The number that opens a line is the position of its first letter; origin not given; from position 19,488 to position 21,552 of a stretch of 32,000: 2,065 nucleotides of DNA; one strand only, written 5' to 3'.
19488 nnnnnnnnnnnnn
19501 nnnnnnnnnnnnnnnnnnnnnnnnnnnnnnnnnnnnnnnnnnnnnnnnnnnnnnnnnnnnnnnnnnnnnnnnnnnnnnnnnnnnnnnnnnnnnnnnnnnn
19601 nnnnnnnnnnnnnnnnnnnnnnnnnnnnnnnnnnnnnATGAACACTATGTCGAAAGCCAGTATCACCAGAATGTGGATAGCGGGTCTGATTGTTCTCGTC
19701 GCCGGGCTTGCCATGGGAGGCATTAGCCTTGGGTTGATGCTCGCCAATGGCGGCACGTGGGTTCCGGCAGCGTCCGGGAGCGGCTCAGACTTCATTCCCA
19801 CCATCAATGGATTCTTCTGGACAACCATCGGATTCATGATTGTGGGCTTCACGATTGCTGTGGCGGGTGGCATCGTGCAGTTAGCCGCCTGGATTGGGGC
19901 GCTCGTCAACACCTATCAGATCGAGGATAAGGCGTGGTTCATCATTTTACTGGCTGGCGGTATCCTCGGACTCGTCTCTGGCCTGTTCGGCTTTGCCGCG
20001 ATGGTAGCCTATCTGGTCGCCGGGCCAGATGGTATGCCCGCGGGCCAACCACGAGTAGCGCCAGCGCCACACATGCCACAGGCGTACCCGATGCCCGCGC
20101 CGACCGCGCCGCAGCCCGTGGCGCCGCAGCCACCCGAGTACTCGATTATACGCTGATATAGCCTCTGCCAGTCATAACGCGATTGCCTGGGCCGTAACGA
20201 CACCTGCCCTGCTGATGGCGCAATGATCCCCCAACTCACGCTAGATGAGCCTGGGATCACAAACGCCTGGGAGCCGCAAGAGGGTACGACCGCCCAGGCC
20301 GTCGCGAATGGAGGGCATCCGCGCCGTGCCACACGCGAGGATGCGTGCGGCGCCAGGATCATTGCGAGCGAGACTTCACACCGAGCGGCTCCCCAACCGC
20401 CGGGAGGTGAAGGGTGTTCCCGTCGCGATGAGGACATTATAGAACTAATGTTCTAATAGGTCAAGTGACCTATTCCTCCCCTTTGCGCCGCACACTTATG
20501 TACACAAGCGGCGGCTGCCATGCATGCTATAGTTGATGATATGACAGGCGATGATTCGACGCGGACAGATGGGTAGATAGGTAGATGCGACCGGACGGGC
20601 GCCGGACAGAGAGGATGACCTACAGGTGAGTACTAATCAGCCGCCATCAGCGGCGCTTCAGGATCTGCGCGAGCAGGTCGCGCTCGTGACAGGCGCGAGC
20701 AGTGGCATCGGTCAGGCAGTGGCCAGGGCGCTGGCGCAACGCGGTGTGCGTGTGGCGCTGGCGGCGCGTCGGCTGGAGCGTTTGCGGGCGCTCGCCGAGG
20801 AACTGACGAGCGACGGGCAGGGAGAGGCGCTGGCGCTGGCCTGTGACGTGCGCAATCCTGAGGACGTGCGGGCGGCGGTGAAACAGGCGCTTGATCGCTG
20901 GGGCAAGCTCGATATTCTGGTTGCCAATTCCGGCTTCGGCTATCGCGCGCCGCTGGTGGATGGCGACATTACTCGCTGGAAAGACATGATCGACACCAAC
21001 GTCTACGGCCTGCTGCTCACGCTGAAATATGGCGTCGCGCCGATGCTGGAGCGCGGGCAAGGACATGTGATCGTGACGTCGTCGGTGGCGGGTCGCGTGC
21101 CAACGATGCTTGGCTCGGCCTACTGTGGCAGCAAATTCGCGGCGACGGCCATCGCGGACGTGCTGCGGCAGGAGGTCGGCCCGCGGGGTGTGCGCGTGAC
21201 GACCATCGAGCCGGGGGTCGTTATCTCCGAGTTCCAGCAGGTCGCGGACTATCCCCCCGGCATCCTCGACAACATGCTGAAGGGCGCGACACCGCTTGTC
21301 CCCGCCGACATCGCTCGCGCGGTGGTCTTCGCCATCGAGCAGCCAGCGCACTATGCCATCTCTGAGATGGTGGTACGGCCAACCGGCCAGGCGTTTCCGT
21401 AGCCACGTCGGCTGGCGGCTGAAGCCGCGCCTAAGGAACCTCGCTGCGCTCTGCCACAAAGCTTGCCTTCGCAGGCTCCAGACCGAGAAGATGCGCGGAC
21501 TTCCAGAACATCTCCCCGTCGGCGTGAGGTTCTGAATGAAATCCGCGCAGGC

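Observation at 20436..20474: Near-consensus minus-strand promoter with a perfect LexA/Cheo-type box (AGAAC-N4-GTTCT) in its spacer and no annotated gene downstream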

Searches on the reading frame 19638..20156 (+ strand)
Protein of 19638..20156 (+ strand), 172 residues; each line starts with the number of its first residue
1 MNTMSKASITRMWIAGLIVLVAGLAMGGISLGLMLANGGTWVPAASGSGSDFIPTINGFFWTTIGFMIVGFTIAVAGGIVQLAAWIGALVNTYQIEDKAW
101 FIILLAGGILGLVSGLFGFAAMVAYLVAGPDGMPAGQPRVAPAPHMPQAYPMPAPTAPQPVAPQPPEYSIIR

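Call 7: search_protein_families(library=pfam, proteins=[window:19638-20156:+], max_evalue=0.01)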
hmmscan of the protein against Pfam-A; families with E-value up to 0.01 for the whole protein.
window:19638-20156:+ (172 aa): 0 families

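Call 10: find_encoding_contigs(protein=window:19638-20156:+, flank=10000, max_places=6)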
Protein window:19638-20156:+ (172 aa): no gene with exactly this product is on record in the collection.

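Call 15: find_related_loci(query=window:19638-20156:+, collection=genome_contigs, flank=10000)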
Query window:19638-20156:+ (172 aa) in genome_contigs; peptide patterns used: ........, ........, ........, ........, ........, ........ (x = any residue, [..] = any of these).
206 stretches matched a pattern; 7 encode a relative of the query (tblastn E <= 1e-3); 7 distinct loci.
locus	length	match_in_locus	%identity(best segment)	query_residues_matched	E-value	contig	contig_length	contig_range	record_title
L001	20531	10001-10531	89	2-172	3e-98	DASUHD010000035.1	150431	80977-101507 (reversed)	MAG TPA_asm: Ktedonobacterales bacterium isolate SMAG_U1423 k141_796186, whole genome shotgun sequence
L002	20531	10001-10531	88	1-172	3e-96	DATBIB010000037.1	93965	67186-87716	MAG TPA_asm: Ktedonobacterales bacterium isolate SMAG_U3883 k141_2858572, whole genome shotgun sequence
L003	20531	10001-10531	86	1-172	2e-84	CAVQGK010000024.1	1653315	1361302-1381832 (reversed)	MAG: uncultured Chloroflexia bacterium isolate MFD05502.bin.2.92 genome assembly, contig: contig_8666, whole genome shot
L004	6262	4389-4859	62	1-156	4e-60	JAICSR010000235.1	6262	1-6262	MAG: Ktedonobacterales bacterium isolate GZL_HYHR_2_bin.65 k141_3466981_length_6262_cov_11.9605, whole genome shotgun se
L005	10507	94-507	75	2-139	6e-56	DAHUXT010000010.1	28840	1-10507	MAG TPA_asm: Ktedonobacteria bacterium isolate clean1966 NODE_10_length_28840_cov_2.122484, whole genome shotgun sequenc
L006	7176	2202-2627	58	4-147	1e-49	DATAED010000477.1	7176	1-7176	MAG TPA_asm: Ktedonobacterales bacterium isolate SMAG_U6768 k141_1927603, whole genome shotgun sequence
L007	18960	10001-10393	55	2-132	3e-46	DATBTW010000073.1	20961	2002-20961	MAG TPA_asm: Ktedonobacterales bacterium isolate SMAG_U4194 k141_687777, whole genome shotgun sequence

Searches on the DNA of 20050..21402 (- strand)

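Call 12: search_rna_families(source=window, start=20050, end=20700, threshold=evalue, max_evalue=10, show_alignments=3)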
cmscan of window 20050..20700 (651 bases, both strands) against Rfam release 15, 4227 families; matches with E-value up to 10: 5.
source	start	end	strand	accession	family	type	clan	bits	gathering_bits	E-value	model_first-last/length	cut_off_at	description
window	20253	20348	-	RF02833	Scr3202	Gene; sRNA;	-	21.4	52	1.2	1-95/95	no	Streptomyces RNA 3202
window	20415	20480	+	RF02551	DapZ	Cis-reg;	-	18.9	56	1.1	1-78/78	no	ABC transporter regulator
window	20422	20515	+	RF00350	snoZ152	Gene; snRNA; snoRNA; CD-box;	-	18.5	50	1.5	1-109/109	no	Small nucleolar RNA Z152/R70/R12/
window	20188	20253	+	RF00588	SNORD41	Gene; snRNA; snoRNA; CD-box;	CL00058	15.3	41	6.4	1-70/70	no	Small nucleolar RNA SNORD41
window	20544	20600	+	RF01121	sR38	Gene; snRNA; snoRNA; CD-box;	-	12.4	50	2.7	1-59/59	no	Small nucleolar RNA sR38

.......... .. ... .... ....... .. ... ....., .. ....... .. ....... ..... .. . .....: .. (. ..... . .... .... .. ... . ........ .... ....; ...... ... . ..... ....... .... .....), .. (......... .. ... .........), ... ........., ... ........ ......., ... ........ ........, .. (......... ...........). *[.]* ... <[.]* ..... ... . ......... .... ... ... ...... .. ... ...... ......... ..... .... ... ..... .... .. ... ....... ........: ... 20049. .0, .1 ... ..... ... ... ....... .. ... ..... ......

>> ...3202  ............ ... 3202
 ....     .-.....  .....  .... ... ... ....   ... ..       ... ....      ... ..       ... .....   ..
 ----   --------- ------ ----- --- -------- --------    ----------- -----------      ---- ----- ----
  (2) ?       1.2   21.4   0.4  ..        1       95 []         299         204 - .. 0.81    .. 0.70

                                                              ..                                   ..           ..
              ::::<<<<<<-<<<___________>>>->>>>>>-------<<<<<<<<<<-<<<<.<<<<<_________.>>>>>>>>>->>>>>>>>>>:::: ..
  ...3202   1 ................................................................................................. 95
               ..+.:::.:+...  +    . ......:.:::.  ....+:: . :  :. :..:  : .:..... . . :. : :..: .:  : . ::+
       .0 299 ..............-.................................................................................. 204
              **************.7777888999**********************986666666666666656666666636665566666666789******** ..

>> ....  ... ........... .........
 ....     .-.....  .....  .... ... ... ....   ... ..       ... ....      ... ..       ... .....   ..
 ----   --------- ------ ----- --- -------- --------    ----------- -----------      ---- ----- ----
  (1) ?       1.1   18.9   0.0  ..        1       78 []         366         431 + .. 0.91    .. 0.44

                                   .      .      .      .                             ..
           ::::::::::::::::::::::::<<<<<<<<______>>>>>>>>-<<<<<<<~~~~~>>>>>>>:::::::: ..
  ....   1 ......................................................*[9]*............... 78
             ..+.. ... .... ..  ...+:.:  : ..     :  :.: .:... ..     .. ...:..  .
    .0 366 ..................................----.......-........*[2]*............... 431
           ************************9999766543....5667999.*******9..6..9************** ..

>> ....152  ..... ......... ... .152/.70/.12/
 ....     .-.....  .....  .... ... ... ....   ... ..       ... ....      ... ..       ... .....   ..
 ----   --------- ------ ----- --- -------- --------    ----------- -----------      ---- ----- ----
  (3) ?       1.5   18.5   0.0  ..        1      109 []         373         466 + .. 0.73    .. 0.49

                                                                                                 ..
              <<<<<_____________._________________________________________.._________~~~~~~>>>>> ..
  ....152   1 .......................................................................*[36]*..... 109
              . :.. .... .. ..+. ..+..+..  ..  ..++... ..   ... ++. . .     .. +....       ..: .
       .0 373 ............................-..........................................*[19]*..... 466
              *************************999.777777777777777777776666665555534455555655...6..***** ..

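Call 62: build_rna_model(alignment_id=A2, structure=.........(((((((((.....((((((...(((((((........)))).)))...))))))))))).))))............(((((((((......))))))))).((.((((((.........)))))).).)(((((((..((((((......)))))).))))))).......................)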
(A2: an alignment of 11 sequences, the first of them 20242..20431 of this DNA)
Model R1 built from alignment A2 (11 sequences, 197 columns); structure: as given.
model positions 190; base pairs 52; branch points 3; effective number of sequences 1.58; information 0.59 bits per position. Calibrated on 0.2 Mb of random sequence (short: E-values are rough).
structure used (alignment columns):
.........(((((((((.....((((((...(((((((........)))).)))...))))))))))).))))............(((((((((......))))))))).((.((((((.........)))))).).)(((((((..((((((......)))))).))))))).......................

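Call 63: search_with_rna_model(model_id=R1, sources=[window, L001, L002, L003, L004, L005, L006, L007, L008, L009, L010, L011, L012, L013, L014, L016, L020, L022, L026, L027, L028, L030, L032, L033, L035, L036, L037, L040, L041, L042, L043, L044, L045], max_evalue=1, make_alignment=true)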
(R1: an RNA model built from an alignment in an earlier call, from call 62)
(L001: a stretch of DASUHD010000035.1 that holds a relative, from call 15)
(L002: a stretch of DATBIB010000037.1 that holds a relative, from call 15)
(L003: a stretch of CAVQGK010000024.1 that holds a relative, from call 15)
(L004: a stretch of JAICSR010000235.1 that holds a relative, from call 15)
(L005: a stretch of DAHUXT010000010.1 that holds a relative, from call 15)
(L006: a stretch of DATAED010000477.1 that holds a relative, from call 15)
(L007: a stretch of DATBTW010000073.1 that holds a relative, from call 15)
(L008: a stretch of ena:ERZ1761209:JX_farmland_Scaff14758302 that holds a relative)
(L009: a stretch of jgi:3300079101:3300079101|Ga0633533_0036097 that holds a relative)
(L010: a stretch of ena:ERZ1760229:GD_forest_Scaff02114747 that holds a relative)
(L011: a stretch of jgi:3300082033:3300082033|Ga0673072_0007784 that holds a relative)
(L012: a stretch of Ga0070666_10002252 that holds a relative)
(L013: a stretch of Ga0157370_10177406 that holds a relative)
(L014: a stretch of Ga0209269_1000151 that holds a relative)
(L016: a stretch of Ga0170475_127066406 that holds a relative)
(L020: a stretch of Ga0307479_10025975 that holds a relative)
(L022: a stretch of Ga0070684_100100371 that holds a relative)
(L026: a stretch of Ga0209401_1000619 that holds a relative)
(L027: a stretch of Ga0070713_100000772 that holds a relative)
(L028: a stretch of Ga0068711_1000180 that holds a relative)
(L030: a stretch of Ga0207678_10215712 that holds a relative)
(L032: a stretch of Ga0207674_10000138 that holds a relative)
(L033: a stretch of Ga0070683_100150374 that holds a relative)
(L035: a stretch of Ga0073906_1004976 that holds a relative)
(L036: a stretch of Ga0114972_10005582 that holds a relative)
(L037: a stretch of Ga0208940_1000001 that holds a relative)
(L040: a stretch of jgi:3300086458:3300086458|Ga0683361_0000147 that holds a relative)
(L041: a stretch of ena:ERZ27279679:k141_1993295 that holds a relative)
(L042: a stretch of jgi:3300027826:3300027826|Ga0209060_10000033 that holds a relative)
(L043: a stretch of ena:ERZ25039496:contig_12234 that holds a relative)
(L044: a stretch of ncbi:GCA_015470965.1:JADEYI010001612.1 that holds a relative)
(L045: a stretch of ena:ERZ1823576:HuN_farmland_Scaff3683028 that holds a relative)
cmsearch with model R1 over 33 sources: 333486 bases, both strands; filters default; matches with E-value up to 1: 21.
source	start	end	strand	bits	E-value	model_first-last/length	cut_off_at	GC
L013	222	411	+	216.7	1.7e-51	1-190/190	no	0.67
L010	5630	5819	-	213.4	1e-50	1-190/190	no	0.66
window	20242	20431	-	212.4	1.9e-50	1-190/190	no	0.67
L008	2099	2288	-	210.2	6.6e-50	1-190/190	no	0.7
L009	3154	3343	-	209.7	8.7e-50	1-190/190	no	0.69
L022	2187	2376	-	209.7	8.7e-50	1-190/190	no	0.69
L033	1947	2136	+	209.7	8.7e-50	1-190/190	no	0.69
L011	2590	2779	-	209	1.3e-49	1-190/190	no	0.67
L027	11180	11369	+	207.5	3e-49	1-190/190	no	0.71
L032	5780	5969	-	207.5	3e-49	1-190/190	no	0.71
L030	843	1032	+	166.6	3.9e-39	1-190/190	no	0.72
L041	4649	4840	-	138.7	3.1e-32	1-190/190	no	0.69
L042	4649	4840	-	138.7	3.1e-32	1-190/190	no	0.69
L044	1316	1505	-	131.4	1.9e-30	1-190/190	no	0.74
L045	1795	1982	-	124.8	8.3e-29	1-190/190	no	0.71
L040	1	72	-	75.5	1.3e-16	1-72/190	3'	0.69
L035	4267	4286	-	13.6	0.25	30-50/190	no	0.85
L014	9752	9778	-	12.5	0.46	106-132/190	no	0.74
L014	1823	1932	+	12.3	0.5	1-190/190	no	0.7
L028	796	905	-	12.3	0.5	1-190/190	no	0.7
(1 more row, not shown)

Alignment A3: 21 matches aligned to the model, 222 columns, each read 5' to 3' on its own strand. Consensus structure (alignment columns), stored with it:
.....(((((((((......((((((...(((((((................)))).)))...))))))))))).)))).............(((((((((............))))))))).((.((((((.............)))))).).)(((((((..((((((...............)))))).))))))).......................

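Call 83: search_with_rna_model(model_id=R1, source=L046, max_evalue=1, show_alignments=1)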
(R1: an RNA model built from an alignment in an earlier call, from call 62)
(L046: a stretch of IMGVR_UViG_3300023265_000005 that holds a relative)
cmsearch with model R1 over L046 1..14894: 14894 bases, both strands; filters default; matches with E-value up to 1: 0.
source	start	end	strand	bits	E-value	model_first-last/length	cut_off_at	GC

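Call 85: search_rna_families(source=L044, start=1280, end=1560, threshold=evalue, max_evalue=10)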
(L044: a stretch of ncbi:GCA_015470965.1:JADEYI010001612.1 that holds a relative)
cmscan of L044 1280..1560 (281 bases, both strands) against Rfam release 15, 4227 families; matches with E-value up to 10: 0.
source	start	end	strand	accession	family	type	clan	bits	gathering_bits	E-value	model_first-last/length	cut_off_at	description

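Call 87: search_dna_similar(query=window:20240-20640:+, collection=plasmids, mode=distant, max_evalue=0.001, max_rows=10)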
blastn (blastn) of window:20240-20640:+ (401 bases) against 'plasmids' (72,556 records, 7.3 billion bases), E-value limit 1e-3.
No match.

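Call 97: search_with_rna_model(model_id=R1, sources=[window, L008, L009, L010, L011, L013, L030, L041, L044, L045], max_evalue=1e-10, make_alignment=true)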
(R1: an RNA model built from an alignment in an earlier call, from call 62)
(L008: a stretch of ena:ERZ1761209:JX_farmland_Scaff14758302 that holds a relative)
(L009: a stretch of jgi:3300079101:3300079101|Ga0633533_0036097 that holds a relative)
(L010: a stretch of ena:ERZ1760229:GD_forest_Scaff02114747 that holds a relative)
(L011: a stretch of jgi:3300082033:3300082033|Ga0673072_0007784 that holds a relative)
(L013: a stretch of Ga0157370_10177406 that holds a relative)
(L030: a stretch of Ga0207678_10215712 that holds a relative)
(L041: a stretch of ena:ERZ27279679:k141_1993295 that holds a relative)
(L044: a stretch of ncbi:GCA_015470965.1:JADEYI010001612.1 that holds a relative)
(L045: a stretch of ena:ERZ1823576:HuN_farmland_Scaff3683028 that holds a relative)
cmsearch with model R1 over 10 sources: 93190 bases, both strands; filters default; matches with E-value up to 1e-10: 10.
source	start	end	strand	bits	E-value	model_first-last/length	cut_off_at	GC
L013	222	411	+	216.7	4.6e-52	1-190/190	no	0.67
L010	5630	5819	-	213.4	2.9e-51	1-190/190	no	0.66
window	20242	20431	-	212.4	5.2e-51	1-190/190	no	0.67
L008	2099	2288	-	210.2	1.8e-50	1-190/190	no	0.7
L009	3154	3343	-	209.7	2.4e-50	1-190/190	no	0.69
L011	2590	2779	-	209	3.7e-50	1-190/190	no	0.67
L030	843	1032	+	166.6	1.1e-39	1-190/190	no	0.72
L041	4649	4840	-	138.7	8.5e-33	1-190/190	no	0.69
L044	1316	1505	-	131.4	5.3e-31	1-190/190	no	0.74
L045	1795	1982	-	124.8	2.3e-29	1-190/190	no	0.71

Alignment A5: 10 matches aligned to the model, 195 columns, each read 5' to 3' on its own strand. Consensus structure (alignment columns), stored with it:
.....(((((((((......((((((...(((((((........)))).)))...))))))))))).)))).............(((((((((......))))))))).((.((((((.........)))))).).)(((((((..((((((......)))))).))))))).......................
